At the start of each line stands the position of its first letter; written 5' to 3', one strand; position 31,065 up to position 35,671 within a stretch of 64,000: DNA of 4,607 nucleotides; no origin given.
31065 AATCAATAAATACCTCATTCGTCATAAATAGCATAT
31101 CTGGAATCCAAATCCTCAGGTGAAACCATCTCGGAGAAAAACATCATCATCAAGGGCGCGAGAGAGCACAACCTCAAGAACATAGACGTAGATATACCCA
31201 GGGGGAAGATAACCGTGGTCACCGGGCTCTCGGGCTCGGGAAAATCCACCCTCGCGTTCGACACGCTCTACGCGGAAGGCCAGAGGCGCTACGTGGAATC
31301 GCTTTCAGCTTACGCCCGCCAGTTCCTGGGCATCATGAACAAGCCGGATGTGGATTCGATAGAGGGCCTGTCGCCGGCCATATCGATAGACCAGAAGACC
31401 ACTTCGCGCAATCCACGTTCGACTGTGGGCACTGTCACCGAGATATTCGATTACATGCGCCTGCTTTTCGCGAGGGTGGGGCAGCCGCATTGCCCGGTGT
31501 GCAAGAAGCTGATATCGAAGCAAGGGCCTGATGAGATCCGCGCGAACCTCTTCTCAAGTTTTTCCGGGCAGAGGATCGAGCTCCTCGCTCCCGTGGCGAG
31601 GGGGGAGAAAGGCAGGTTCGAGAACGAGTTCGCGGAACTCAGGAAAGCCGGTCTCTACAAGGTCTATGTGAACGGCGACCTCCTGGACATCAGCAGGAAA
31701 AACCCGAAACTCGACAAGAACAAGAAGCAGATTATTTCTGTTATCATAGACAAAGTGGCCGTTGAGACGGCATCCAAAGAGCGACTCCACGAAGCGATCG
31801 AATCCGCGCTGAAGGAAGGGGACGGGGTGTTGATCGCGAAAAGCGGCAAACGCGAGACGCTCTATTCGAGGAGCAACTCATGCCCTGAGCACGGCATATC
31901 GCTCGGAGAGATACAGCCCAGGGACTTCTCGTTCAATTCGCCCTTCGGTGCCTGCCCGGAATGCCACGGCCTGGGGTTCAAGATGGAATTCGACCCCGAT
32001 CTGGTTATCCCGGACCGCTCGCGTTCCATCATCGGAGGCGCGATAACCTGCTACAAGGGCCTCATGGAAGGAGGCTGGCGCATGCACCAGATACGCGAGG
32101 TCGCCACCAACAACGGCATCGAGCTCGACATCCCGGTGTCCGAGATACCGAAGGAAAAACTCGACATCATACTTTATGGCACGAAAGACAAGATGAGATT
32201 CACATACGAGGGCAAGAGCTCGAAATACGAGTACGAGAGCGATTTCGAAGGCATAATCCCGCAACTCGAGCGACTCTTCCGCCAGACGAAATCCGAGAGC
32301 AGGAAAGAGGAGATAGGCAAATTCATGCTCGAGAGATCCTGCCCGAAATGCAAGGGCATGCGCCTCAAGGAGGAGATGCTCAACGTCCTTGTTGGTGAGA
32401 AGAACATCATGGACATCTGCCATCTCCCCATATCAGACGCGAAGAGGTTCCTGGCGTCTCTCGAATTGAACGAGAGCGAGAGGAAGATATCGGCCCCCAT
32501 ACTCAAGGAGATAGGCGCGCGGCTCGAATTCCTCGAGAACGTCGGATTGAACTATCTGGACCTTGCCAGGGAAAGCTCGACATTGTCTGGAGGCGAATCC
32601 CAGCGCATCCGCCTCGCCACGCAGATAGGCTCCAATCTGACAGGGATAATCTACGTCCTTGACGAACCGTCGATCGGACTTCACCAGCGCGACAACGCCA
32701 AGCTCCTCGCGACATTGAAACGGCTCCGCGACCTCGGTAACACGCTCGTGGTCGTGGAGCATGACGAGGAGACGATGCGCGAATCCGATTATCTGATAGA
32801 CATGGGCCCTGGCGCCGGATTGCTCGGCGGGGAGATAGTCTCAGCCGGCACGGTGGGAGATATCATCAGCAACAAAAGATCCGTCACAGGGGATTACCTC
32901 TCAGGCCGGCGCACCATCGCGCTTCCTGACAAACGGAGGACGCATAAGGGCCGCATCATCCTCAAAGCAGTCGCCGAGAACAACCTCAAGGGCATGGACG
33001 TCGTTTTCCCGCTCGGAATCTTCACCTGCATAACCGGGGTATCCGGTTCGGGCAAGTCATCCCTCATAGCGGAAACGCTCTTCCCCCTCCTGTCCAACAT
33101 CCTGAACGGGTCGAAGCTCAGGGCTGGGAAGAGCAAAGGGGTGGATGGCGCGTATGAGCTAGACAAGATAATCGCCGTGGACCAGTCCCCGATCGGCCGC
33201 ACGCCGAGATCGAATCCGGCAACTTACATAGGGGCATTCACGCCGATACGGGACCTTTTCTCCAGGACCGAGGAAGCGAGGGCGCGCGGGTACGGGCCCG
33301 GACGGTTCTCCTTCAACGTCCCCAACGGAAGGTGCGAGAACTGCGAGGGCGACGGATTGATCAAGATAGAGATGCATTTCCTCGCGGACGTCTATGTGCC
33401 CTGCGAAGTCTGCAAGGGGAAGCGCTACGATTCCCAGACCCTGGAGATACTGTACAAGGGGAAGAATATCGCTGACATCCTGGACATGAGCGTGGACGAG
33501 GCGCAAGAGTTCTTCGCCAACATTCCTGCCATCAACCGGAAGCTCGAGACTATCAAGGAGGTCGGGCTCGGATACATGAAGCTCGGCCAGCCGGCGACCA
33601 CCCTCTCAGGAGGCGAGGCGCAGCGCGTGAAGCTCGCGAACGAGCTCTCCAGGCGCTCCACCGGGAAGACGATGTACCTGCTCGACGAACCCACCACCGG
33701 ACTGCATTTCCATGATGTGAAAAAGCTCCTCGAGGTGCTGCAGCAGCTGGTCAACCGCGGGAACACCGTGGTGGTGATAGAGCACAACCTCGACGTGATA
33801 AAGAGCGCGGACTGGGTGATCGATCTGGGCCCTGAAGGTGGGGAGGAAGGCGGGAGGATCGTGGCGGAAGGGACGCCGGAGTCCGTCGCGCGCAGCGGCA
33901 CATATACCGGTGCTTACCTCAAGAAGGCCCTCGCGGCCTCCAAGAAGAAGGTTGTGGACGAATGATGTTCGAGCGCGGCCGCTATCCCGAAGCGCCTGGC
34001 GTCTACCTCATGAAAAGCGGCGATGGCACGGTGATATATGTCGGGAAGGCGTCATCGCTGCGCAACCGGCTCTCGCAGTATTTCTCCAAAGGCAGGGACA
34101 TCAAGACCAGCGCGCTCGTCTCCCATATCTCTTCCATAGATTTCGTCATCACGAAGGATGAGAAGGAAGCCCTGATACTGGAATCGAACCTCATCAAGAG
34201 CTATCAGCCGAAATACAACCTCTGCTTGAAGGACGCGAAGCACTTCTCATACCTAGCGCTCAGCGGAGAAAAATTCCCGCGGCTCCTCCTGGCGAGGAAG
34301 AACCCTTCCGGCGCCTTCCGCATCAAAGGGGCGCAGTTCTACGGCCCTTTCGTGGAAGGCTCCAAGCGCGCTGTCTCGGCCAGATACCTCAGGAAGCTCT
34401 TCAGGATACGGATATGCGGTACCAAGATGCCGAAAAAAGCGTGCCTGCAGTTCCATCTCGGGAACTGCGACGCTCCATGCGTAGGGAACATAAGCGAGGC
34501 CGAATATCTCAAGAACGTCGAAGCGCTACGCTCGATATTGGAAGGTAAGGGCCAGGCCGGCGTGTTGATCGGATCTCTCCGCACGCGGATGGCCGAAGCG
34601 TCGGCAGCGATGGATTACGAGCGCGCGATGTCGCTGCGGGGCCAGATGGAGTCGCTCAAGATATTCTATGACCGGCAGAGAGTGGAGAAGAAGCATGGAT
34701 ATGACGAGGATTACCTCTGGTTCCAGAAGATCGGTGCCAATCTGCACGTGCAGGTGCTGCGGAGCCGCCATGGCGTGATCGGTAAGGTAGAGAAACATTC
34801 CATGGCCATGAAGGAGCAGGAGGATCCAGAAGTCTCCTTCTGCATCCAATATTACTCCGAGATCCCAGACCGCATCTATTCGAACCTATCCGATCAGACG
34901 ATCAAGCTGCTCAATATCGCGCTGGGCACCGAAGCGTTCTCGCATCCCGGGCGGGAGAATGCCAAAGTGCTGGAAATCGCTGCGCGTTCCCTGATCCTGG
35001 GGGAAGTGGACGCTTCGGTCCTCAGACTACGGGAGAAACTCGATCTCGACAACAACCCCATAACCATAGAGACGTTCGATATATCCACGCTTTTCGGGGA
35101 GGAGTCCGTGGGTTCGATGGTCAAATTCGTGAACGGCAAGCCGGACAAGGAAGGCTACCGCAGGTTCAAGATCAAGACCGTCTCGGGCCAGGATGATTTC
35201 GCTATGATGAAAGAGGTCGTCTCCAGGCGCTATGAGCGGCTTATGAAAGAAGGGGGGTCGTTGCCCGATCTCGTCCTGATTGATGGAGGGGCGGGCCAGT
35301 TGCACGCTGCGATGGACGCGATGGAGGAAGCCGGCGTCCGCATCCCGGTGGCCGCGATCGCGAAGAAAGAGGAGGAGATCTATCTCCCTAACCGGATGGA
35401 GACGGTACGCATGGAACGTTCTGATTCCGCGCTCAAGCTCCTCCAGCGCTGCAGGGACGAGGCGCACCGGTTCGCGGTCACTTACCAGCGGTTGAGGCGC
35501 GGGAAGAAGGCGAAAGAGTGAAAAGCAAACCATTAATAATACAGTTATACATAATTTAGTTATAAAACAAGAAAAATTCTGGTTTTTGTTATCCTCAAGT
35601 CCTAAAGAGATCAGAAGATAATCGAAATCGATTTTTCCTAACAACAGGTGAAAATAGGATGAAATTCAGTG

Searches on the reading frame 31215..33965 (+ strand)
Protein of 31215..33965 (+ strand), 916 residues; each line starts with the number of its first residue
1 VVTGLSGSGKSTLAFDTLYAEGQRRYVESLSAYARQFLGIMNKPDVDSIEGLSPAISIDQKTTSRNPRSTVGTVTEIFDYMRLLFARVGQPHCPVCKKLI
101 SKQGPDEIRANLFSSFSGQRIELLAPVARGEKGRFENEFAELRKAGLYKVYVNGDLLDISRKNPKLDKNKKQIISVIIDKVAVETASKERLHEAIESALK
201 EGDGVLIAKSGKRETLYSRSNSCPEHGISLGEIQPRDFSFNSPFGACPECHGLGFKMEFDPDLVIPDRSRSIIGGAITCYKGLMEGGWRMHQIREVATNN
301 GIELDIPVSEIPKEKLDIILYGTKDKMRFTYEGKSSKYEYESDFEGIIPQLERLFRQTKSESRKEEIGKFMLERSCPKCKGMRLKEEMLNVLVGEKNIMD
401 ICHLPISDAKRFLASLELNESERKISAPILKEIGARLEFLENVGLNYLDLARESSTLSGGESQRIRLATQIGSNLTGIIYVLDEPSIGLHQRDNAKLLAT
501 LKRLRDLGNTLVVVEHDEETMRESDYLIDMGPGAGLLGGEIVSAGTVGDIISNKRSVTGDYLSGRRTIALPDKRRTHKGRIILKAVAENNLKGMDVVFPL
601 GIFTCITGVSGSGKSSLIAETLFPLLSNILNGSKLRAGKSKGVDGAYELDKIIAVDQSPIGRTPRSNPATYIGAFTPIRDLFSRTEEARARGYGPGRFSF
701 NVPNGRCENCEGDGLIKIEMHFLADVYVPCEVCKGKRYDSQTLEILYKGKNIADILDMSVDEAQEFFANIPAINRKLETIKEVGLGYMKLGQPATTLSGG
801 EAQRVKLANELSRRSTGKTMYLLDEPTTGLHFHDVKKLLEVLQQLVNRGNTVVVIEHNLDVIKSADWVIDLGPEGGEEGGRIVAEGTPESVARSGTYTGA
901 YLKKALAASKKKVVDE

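Call 65: search_protein_families(library=pfam, proteins=[window:31215-33965:+], max_evalue=0.0001)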
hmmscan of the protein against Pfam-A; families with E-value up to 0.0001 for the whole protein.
window:31215-33965:+ (916 aa): 7 families
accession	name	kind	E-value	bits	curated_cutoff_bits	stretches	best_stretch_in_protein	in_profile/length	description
PF17755.6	UvrA_DNA-bind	-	2.1e-29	102.5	23.2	1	260-368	1-109/110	UvrA DNA-binding domain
PF17760.6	UvrA_inter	-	1.3e-25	89.8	23.3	1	103-209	1-106/109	UvrA interaction domain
PF00005.33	ABC_tran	-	2.9e-14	54.3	25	0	776-828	88-137/137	ABC transporter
PF02463.25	SMC_N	-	2.4e-10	40.7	40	0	778-869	118-209/220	RecF/RecN/SMC N terminal domain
PF13555.12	AAA_29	-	3.4e-06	27.1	27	0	603-618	24-39/61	P-loop containing region of AAA domain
PF13191.12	AAA_16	-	1.6e-05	25.9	32.6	0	1-37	28-63/167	AAA ATPase domain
PF13304.12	AAA_21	-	3.6e-05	24.4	27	0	806-854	247-295/304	AAA domain, putative AbiEii toxin, Type IV TA system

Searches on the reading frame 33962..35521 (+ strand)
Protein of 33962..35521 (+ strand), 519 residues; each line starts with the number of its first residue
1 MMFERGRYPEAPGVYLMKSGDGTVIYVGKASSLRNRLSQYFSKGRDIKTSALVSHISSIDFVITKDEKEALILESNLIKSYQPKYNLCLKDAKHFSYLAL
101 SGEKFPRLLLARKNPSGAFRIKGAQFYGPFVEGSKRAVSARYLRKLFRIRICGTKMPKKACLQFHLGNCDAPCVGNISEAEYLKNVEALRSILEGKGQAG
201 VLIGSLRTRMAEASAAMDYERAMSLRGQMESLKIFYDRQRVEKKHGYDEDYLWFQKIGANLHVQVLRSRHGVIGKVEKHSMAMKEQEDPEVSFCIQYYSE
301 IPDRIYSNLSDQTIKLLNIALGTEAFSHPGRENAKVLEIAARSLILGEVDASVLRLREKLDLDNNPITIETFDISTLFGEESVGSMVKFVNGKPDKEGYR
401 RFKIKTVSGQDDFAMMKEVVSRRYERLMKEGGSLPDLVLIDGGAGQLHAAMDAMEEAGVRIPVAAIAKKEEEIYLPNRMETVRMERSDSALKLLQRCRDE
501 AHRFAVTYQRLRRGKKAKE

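Call 65: search_protein_families(library=pfam, proteins=[window:33962-35521:+], max_evalue=0.0001)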
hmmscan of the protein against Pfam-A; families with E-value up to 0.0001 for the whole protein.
window:33962-35521:+ (519 aa): 3 families
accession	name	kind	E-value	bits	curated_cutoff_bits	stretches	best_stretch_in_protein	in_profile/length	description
PF08459.17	UvrC_RNaseH_dom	-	3.7e-54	183.3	22.3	1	358-506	2-159/159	UvrC RNAse H endonuclease domain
PF01541.30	GIY-YIG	-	5.9e-11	42.9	22.6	1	12-86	2-78/78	GIY-YIG catalytic domain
PF02151.25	UVR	-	2.9e-07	30.4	21.5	1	202-233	3-34/36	UvrB/uvrC motif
